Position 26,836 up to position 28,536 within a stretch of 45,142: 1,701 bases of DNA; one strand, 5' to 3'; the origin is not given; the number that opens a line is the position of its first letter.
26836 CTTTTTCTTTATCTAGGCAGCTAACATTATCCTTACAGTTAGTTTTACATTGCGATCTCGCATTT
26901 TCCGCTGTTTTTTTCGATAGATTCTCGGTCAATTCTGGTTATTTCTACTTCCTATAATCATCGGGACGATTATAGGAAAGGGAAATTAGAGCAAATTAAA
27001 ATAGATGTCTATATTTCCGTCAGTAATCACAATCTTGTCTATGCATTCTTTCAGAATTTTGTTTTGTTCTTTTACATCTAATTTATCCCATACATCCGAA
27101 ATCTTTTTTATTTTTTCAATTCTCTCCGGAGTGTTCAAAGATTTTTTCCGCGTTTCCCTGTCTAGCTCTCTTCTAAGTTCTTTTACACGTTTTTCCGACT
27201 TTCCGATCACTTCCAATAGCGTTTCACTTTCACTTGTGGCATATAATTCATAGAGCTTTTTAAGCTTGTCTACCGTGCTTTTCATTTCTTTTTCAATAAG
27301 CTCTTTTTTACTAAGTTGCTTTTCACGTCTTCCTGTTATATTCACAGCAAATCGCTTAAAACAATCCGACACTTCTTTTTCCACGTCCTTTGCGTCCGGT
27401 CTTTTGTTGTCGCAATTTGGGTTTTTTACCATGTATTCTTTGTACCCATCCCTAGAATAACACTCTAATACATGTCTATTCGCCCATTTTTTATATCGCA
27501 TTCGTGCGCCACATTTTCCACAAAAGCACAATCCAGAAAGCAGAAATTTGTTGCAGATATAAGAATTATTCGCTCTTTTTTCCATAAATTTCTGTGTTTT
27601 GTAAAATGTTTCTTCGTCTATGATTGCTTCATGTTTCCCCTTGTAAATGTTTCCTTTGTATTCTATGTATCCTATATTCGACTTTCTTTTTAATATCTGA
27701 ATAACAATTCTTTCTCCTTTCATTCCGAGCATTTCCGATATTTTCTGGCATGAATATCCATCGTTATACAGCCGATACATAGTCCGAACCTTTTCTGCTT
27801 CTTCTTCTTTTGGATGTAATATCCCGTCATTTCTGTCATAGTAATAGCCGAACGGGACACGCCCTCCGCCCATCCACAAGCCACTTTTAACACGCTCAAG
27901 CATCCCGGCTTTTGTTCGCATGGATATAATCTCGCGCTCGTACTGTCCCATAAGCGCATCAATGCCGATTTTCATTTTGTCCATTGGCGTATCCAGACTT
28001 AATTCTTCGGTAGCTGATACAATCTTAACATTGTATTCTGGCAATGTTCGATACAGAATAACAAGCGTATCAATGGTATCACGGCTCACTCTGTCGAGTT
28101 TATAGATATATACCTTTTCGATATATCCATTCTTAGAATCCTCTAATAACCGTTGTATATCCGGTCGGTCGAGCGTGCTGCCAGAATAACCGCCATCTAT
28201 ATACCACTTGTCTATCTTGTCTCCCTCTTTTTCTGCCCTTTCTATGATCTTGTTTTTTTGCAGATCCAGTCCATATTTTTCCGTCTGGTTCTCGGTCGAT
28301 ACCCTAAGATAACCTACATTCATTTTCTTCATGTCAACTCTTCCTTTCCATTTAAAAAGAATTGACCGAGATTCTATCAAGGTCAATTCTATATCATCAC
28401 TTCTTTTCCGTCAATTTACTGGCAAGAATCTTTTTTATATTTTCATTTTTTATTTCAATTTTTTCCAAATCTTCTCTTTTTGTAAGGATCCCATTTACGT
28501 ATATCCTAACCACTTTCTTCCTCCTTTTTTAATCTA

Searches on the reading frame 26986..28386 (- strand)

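Call 47: search_protein_families(library=pfam, max_evalue=0.001, proteins=[window:26986-28386:-])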
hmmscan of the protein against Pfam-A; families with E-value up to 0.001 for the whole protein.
window:26986-28386:- (466 aa): 3 families
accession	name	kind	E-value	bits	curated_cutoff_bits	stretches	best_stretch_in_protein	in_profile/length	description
PF00239.26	Resolvase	-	2.9e-33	115.5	23.3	1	24-169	2-143/145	Resolvase, N terminal domain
PF07508.19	Recombinase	-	5.3e-10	39.9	21.1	1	194-271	1-102/102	Recombinase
PF13408.12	Zn_ribbon_recom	-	1.1e-09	39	25.3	1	282-340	1-54/58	Recombinase zinc beta ribbon domain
